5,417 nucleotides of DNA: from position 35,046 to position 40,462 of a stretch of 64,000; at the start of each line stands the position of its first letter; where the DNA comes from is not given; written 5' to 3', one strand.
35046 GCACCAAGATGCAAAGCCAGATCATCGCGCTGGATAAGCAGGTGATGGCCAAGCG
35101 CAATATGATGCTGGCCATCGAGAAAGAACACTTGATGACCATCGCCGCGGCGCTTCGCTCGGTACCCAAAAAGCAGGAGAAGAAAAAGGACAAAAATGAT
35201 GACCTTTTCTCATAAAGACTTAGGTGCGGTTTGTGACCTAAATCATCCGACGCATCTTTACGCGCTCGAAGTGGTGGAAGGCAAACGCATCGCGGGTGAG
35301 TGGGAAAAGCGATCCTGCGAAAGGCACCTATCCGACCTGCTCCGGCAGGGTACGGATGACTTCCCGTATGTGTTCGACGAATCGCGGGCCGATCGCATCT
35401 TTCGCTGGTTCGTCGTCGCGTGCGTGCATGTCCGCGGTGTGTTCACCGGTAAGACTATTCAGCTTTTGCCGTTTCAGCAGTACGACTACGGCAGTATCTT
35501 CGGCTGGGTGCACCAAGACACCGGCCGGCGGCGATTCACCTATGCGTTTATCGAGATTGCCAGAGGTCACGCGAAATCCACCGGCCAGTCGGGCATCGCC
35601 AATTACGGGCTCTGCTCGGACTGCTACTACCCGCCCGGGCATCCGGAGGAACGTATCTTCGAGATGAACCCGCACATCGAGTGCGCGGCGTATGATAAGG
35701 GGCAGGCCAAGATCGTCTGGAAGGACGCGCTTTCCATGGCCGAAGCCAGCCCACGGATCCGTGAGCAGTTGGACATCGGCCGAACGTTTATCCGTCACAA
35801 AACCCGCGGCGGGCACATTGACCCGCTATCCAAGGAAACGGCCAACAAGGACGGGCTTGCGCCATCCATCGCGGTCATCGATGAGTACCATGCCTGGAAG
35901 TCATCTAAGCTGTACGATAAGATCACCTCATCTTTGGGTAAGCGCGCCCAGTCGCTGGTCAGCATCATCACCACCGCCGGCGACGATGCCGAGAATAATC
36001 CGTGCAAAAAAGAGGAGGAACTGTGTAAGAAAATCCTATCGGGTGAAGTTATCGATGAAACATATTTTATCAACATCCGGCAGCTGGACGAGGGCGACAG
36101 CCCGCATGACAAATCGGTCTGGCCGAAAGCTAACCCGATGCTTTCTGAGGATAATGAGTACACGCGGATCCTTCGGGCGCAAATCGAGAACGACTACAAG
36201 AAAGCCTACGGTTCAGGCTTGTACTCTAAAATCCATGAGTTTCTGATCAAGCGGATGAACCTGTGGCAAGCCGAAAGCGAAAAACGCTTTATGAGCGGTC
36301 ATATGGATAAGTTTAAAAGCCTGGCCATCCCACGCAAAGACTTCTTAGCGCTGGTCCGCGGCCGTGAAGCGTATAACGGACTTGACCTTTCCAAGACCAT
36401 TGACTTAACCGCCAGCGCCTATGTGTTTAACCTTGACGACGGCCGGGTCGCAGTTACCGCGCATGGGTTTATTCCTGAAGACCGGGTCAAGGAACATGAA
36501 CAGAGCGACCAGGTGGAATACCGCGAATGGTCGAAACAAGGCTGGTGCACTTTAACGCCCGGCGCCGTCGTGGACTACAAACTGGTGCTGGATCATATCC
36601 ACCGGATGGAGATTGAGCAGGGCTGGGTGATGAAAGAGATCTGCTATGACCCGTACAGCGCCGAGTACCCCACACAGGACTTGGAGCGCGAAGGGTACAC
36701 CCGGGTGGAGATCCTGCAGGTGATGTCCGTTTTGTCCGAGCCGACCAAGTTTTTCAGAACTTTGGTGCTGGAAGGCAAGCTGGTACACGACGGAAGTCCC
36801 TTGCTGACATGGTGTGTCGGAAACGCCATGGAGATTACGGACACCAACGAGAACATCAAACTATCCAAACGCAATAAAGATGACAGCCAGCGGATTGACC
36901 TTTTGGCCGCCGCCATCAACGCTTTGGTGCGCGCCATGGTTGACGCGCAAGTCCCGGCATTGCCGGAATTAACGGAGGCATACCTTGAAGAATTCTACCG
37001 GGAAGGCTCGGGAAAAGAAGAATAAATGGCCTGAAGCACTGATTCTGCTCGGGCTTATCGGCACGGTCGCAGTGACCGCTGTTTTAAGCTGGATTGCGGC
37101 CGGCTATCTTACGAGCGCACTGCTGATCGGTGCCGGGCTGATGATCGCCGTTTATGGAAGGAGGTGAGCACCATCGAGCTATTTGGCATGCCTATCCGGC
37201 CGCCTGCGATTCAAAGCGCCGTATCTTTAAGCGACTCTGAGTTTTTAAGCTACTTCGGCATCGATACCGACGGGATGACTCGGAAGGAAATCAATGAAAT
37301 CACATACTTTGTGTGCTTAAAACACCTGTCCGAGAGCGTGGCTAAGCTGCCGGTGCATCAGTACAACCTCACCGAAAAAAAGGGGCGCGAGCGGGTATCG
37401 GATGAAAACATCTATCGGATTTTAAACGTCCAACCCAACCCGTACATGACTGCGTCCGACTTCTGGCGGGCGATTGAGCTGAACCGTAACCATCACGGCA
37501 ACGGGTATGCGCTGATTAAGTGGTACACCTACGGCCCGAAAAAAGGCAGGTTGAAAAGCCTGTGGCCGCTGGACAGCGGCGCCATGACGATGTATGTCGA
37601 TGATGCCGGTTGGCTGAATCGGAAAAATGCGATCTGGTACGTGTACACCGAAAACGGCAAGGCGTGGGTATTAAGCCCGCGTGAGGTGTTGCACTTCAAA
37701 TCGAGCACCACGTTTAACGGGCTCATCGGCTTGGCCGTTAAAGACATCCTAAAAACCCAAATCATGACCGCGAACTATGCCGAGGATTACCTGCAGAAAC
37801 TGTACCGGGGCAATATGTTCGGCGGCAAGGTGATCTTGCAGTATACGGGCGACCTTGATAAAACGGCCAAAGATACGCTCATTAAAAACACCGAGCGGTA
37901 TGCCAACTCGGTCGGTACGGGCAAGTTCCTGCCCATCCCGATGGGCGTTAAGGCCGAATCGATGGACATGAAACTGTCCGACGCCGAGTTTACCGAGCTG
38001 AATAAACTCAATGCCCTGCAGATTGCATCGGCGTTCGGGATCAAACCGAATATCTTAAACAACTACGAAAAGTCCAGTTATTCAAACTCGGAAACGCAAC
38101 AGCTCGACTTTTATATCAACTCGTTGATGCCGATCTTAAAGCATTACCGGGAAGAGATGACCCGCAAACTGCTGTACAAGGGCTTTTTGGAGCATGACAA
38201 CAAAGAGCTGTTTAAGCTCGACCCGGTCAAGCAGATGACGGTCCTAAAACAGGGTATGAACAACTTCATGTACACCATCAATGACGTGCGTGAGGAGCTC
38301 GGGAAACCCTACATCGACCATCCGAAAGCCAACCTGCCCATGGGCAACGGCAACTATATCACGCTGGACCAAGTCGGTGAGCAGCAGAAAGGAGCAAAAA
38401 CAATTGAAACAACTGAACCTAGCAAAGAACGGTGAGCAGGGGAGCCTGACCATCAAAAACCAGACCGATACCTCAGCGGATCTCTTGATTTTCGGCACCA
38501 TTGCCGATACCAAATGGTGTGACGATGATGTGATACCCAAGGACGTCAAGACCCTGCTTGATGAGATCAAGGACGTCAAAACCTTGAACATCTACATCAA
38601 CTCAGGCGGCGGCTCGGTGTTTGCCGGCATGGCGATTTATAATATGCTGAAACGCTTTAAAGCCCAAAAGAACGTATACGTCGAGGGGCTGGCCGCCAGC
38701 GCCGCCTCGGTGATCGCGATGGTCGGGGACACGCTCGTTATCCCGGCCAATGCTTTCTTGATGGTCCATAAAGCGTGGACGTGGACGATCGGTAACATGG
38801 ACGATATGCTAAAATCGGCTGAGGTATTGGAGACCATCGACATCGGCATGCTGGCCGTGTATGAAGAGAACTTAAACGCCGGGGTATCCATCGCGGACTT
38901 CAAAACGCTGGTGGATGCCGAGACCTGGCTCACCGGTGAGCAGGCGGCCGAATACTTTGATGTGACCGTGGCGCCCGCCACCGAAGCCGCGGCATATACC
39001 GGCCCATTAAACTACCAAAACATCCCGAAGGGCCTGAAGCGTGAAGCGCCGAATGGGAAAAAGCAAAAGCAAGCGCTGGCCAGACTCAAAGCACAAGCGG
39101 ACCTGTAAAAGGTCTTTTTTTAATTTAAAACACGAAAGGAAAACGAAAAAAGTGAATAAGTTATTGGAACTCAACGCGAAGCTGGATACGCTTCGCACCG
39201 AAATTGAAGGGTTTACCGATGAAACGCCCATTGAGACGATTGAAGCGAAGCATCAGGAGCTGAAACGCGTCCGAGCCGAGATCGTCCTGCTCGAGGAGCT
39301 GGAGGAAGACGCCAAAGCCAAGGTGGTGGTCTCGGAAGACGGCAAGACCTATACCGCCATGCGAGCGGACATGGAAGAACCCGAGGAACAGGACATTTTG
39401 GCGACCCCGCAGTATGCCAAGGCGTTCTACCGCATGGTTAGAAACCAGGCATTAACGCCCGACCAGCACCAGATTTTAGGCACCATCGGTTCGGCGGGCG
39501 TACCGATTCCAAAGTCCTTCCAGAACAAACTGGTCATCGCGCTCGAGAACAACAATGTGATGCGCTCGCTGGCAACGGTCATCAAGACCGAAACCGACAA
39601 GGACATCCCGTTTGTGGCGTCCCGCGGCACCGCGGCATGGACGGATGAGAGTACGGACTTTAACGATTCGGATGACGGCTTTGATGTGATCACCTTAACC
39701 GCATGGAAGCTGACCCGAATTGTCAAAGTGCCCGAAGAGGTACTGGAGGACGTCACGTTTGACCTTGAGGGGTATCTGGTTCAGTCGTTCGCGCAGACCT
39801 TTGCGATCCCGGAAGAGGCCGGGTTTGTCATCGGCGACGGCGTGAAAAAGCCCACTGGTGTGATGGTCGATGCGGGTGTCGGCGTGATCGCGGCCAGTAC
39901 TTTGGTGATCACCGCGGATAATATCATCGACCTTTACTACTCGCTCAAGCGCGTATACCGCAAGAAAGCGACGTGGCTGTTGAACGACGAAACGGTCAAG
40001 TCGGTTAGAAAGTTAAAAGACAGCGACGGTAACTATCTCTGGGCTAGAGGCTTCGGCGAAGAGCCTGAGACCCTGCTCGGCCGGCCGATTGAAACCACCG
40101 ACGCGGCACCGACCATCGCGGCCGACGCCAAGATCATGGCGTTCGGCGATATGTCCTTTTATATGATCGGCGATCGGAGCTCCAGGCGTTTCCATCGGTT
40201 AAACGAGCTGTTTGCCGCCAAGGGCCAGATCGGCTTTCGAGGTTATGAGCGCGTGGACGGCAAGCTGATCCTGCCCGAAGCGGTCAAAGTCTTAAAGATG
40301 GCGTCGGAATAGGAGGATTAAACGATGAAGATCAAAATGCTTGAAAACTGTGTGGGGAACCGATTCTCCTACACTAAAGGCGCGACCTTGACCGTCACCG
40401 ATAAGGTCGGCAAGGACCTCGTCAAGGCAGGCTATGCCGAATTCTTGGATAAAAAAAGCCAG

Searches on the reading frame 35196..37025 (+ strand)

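Call 22: search_protein_families(library=phrogs, proteins=[window:35196-37025:+], max_evalue=0.00001)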
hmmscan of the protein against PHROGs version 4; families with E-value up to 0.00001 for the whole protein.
window:35196-37025:+ (609 aa): 6 families
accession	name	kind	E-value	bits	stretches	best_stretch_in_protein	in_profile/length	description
phrog_9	-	head and packaging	3.9e-143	480.1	1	21-583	169-666/812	terminase large subunit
phrog_2699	-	head and packaging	3.2e-73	247.3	1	275-583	3-296/315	terminase large subunit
phrog_4914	-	head and packaging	4.4e-37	128.8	1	17-224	9-211/213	terminase large subunit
phrog_10517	-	head and packaging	5.4e-35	121.8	1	18-142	36-158/207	terminase large subunit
phrog_7331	-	head and packaging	3.5e-22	79.2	1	495-583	9-95/113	terminase large subunit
phrog_37124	-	unknown function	3.2e-15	57.2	1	396-516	1-132/143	-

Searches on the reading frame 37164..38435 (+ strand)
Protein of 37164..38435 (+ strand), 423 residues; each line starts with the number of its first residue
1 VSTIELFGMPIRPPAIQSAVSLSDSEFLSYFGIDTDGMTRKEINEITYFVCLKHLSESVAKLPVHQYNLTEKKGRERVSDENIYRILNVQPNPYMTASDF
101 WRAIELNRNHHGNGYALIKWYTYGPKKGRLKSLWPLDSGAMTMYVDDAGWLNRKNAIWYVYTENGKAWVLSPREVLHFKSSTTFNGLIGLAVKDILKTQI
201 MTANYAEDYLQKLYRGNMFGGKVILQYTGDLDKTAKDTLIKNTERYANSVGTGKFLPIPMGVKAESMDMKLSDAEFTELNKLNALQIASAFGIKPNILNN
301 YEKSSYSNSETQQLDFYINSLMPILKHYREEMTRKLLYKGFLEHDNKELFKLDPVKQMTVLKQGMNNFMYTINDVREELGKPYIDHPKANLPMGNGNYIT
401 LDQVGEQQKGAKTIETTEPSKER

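Call 22: search_protein_families(library=phrogs, proteins=[window:37164-38435:+], max_evalue=0.00001)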
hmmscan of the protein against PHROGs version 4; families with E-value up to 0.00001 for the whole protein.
window:37164-38435:+ (423 aa): 4 families
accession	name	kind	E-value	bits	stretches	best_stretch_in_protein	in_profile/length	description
phrog_12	-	head and packaging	3e-79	268.7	1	46-415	94-449/646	portal protein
phrog_2662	-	head and packaging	4e-48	165.5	1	51-397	73-421/717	portal protein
phrog_5929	-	head and packaging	7.7e-29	101.6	1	206-415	4-216/228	portal protein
phrog_11323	-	unknown function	3.2e-07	31.5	1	298-406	2-114/130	-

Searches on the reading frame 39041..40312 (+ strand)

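Call 22: search_protein_families(library=phrogs, proteins=[window:39041-40312:+], max_evalue=0.00001)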
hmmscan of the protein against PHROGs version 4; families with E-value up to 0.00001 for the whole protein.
window:39041-40312:+ (423 aa): 4 families
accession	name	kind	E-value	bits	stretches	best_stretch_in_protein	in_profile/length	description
phrog_10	-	head and packaging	2.4e-78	265.9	1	33-421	260-636/752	major head protein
phrog_17162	-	unknown function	2.8e-27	95.8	1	341-422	3-84/85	-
phrog_15928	-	head and packaging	9.3e-26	91.9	1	235-421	2-180/185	major head protein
phrog_617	-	head and packaging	3.6e-21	76.7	1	42-383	211-580/626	major head protein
